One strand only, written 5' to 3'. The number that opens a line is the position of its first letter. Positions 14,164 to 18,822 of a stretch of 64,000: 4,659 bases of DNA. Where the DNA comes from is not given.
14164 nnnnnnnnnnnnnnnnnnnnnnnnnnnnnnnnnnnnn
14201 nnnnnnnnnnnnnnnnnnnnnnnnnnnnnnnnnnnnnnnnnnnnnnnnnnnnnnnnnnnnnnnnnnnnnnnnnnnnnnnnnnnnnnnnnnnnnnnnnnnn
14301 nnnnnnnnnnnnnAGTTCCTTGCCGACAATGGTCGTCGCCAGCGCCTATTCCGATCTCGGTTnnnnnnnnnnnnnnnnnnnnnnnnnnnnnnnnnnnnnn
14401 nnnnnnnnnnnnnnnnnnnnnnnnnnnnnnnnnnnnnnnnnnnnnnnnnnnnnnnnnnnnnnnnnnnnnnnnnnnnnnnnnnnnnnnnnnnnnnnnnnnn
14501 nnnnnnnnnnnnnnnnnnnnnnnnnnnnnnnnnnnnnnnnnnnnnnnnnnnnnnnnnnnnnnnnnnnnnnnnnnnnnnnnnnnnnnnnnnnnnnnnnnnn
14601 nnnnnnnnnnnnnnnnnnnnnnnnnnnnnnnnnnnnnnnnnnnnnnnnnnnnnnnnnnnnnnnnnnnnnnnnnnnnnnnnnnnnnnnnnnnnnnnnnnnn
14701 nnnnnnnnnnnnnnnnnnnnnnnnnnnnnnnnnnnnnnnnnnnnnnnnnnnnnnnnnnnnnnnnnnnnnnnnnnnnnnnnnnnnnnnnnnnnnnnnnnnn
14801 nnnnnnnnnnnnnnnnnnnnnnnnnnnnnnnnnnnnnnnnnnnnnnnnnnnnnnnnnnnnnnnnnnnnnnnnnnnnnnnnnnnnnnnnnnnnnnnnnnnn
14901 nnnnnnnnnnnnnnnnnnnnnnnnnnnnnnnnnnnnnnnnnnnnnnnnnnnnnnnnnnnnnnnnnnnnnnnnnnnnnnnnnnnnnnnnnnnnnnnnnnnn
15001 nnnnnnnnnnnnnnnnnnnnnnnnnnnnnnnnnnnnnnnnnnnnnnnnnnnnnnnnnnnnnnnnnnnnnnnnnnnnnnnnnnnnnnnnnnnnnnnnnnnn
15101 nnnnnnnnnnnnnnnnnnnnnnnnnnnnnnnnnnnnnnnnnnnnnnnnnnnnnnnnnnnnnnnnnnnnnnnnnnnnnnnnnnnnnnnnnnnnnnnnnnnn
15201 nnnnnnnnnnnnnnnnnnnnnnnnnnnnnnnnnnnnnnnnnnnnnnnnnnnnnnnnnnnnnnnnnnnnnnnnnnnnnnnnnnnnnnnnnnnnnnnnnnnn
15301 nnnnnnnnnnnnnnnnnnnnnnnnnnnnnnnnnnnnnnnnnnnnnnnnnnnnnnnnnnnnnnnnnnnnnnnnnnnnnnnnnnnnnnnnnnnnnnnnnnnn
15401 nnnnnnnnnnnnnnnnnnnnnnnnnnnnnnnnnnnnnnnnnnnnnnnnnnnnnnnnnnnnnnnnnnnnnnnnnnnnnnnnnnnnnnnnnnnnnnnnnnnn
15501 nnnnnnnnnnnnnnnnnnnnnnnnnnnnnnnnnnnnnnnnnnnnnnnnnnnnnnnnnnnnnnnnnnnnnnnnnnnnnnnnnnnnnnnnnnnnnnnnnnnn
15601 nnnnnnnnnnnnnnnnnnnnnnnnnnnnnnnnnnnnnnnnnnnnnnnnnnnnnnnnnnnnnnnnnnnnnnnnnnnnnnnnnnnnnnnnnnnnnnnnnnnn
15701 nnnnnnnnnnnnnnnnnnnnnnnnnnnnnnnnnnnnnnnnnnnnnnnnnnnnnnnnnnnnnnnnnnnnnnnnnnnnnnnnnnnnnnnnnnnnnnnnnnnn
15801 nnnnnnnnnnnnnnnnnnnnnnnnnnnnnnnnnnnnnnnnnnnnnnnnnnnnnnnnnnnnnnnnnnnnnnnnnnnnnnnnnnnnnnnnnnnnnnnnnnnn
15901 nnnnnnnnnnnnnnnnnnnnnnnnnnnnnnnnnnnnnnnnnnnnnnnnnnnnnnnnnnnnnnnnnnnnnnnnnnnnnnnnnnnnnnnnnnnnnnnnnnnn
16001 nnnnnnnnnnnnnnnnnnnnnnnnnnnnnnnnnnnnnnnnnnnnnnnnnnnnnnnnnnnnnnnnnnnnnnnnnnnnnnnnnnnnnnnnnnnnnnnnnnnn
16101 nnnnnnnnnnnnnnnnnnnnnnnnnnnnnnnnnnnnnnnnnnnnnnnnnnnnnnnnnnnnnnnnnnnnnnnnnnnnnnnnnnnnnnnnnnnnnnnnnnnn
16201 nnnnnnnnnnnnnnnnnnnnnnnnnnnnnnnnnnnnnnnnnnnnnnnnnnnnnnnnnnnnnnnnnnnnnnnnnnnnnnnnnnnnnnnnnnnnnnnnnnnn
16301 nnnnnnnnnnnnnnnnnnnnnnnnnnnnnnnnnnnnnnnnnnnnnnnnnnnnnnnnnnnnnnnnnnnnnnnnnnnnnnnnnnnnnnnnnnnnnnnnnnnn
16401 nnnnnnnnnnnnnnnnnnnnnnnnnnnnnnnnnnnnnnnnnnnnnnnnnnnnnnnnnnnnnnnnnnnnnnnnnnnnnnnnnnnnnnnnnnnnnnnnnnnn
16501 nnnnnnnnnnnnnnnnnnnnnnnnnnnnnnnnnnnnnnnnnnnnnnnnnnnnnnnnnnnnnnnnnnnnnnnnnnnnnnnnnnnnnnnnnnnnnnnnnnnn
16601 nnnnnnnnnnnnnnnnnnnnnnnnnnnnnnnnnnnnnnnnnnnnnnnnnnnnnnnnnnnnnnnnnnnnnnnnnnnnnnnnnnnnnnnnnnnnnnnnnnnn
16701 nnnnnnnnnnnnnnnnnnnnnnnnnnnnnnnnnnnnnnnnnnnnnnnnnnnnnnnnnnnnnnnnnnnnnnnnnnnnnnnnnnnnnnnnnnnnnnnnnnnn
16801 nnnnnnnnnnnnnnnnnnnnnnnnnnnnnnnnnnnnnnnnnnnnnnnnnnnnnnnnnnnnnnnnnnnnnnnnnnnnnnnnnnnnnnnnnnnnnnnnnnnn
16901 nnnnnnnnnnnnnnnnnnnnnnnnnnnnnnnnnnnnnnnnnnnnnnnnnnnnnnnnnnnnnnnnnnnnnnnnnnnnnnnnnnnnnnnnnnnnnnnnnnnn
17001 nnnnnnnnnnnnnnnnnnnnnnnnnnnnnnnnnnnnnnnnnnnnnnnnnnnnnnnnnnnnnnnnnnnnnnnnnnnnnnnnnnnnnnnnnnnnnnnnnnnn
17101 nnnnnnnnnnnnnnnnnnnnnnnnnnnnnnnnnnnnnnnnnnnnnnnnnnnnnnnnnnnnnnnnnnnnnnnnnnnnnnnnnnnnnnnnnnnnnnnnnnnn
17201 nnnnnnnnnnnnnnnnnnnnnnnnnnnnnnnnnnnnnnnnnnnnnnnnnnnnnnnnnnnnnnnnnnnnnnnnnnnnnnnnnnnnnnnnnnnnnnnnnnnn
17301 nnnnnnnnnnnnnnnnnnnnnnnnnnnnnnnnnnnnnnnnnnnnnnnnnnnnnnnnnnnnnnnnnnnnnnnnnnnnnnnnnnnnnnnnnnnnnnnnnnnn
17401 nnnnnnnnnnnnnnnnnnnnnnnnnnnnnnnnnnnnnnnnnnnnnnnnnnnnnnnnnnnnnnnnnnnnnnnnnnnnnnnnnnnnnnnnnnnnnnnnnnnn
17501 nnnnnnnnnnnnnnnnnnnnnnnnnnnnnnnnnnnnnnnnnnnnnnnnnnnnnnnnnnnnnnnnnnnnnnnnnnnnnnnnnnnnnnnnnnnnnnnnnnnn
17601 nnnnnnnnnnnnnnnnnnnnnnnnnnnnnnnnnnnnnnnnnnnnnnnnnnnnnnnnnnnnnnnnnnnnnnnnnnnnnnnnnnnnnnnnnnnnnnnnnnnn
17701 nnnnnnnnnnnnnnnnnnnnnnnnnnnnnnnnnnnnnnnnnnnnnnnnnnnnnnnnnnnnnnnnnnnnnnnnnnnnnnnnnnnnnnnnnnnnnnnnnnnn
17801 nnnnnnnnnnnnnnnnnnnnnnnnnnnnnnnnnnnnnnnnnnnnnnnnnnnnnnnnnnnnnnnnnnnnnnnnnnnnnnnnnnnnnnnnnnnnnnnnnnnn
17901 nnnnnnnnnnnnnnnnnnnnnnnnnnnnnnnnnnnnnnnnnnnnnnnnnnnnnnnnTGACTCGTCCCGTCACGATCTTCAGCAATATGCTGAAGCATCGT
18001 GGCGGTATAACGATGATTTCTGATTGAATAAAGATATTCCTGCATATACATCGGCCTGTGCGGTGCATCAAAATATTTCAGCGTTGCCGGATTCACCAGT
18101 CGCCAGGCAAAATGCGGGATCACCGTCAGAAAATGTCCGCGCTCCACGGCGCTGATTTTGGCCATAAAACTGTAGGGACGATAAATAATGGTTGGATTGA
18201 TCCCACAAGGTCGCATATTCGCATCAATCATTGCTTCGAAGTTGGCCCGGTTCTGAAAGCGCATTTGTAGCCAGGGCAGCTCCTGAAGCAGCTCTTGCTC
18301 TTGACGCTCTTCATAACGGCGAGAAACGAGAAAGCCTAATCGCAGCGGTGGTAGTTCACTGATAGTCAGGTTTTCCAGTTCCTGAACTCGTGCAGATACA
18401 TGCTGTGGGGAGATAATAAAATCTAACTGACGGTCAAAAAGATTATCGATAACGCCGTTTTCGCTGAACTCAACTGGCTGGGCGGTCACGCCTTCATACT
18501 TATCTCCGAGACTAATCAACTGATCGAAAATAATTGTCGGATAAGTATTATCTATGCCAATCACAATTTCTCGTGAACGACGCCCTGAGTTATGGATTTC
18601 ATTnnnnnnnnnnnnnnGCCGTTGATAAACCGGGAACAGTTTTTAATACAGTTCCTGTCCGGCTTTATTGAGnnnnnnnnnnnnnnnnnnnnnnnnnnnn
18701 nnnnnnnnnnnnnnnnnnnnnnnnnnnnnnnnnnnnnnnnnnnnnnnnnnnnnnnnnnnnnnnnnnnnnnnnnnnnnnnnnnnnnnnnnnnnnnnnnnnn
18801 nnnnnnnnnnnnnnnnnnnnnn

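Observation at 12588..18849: Three independent inactivating lesions in the sbm (methylmalonyl-CoA) pathway unit, with scpB and scpC intact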

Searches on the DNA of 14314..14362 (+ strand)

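Call 10: search_dna_similar(query=window:14314-14362:+, collection=ecoli_genomes, mode=near, max_evalue=10, max_rows=60, rows=spread)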
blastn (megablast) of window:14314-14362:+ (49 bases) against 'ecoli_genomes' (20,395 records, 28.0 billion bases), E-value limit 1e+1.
Records with a match: 25; places in all: 25; records where one place covers at least 80% of the query: 25.
Genomes with a match: 25 of 5426; with a place that covers at least 80% of the query: 25. Places per genome that has any: lowest 1, median 1, highest 1. On chromosomes: 25 places; on plasmids: 0.
Best place of each record, by identity: >=99% 25.
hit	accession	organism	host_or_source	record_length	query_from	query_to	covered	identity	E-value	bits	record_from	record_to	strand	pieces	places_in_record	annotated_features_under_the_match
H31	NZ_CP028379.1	Escherichia coli O145 str. RM9872 strain RM9872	Bos taurus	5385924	1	49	100%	100.0%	2e-16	92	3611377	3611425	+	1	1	scpA: methylmalonyl-CoA mutase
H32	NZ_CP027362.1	Escherichia coli strain 95-3192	missing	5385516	1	49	100%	100.0%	2e-16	92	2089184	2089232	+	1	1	scpA: methylmalonyl-CoA mutase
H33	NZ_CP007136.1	Escherichia coli O145:H28 str. RM12581 strain RM12581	lettuce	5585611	1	49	100%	100.0%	2e-16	92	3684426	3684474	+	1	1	scpA: methylmalonyl-CoA mutase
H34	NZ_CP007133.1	Escherichia coli O145:H28 str. RM12761 strain RM12761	ice cream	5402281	1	49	100%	100.0%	2e-16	92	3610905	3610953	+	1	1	scpA: methylmalonyl-CoA mutase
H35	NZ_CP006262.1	Escherichia coli O145:H28 str. RM13516 strain RM13516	Homo sapiens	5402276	1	49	100%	100.0%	2e-16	92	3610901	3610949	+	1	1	scpA: methylmalonyl-CoA mutase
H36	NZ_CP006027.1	Escherichia coli O145:H28 str. RM13514 strain RM13514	Homo sapiens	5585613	1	49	100%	100.0%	2e-16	92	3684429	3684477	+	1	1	scpA: methylmalonyl-CoA mutase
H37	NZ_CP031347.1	Escherichia coli O145 strain RM9873-C1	cattle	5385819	1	49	100%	100.0%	2e-16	92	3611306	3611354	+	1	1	scpA: methylmalonyl-CoA mutase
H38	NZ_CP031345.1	Escherichia coli O145 strain RM12367-C1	creek water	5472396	1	49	100%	100.0%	2e-16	92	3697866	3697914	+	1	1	scpA: methylmalonyl-CoA mutase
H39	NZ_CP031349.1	Escherichia coli O145 strain RM9467-C1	Cattle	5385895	1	49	100%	100.0%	2e-16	92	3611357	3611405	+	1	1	scpA: methylmalonyl-CoA mutase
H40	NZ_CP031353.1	Escherichia coli O145 strain RM9154-C1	Cattle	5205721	1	49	100%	100.0%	2e-16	92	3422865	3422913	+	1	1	scpA: methylmalonyl-CoA mutase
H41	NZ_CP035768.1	Escherichia coli O145 strain RM11626-C1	Cattle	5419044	1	49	100%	100.0%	2e-16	92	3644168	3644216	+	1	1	scpA: methylmalonyl-CoA mutase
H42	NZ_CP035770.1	Escherichia coli O145 strain RM8988-C1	Cattle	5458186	1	49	100%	100.0%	2e-16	92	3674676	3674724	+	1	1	scpA: methylmalonyl-CoA mutase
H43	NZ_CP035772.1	Escherichia coli O145 strain RM8843-C1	missing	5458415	1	49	100%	100.0%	2e-16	92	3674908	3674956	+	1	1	scpA: methylmalonyl-CoA mutase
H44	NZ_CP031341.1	Escherichia coli O145 strain RM12275-C1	missing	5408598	1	49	100%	100.0%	2e-16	92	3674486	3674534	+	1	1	scpA: methylmalonyl-CoA mutase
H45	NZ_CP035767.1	Escherichia coli O145 strain RM12522-C8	Cattle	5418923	1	49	100%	100.0%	2e-16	92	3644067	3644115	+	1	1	scpA: methylmalonyl-CoA mutase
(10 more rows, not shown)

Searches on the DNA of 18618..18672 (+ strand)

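Call 12: search_dna_similar(query=window:18618-18672:+, collection=ecoli_genomes, mode=near, max_evalue=10, max_rows=60, rows=spread)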
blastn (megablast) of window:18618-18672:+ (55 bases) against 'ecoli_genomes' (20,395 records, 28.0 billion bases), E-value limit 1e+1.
Records with a match: 26; places in all: 26; records where one place covers at least 80% of the query: 26.
Genomes with a match: 26 of 5426; with a place that covers at least 80% of the query: 26. Places per genome that has any: lowest 1, median 1, highest 1. On chromosomes: 26 places; on plasmids: 0.
Best place of each record, by identity: >=99% 26.
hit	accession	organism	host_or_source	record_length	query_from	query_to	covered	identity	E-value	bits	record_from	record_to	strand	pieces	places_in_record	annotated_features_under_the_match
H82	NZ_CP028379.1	Escherichia coli O145 str. RM9872 strain RM9872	Bos taurus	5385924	1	55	100%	100.0%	9e-20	102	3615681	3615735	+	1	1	srsR: LysR family transcriptional regulator SrsR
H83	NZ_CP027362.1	Escherichia coli strain 95-3192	missing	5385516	1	55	100%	100.0%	9e-20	102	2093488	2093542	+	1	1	srsR: LysR family transcriptional regulator SrsR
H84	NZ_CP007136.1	Escherichia coli O145:H28 str. RM12581 strain RM12581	lettuce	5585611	1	55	100%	100.0%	9e-20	102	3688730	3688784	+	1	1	srsR: LysR family transcriptional regulator SrsR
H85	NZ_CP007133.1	Escherichia coli O145:H28 str. RM12761 strain RM12761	ice cream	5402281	1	55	100%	100.0%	9e-20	102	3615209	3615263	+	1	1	srsR: LysR family transcriptional regulator SrsR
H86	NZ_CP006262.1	Escherichia coli O145:H28 str. RM13516 strain RM13516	Homo sapiens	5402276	1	55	100%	100.0%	9e-20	102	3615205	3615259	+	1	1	srsR: LysR family transcriptional regulator SrsR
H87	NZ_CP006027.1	Escherichia coli O145:H28 str. RM13514 strain RM13514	Homo sapiens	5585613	1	55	100%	100.0%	9e-20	102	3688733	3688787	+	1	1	srsR: LysR family transcriptional regulator SrsR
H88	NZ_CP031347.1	Escherichia coli O145 strain RM9873-C1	cattle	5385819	1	55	100%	100.0%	9e-20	102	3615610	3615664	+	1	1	srsR: LysR family transcriptional regulator SrsR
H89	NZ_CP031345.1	Escherichia coli O145 strain RM12367-C1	creek water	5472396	1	55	100%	100.0%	9e-20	102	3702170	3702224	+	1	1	srsR: LysR family transcriptional regulator SrsR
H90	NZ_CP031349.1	Escherichia coli O145 strain RM9467-C1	Cattle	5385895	1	55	100%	100.0%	9e-20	102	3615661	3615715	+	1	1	srsR: LysR family transcriptional regulator SrsR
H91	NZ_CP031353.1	Escherichia coli O145 strain RM9154-C1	Cattle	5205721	1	55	100%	100.0%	9e-20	102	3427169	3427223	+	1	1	srsR: LysR family transcriptional regulator SrsR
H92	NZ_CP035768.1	Escherichia coli O145 strain RM11626-C1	Cattle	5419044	1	55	100%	100.0%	9e-20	102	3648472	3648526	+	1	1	srsR: LysR family transcriptional regulator SrsR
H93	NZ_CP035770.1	Escherichia coli O145 strain RM8988-C1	Cattle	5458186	1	55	100%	100.0%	9e-20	102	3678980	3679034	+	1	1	srsR: LysR family transcriptional regulator SrsR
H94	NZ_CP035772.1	Escherichia coli O145 strain RM8843-C1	missing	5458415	1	55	100%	100.0%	9e-20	102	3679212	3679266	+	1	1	srsR: LysR family transcriptional regulator SrsR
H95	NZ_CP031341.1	Escherichia coli O145 strain RM12275-C1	missing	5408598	1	55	100%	100.0%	9e-20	102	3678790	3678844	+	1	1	srsR: LysR family transcriptional regulator SrsR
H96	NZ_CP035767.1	Escherichia coli O145 strain RM12522-C8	Cattle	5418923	1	55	100%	100.0%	9e-20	102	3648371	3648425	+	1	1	srsR: LysR family transcriptional regulator SrsR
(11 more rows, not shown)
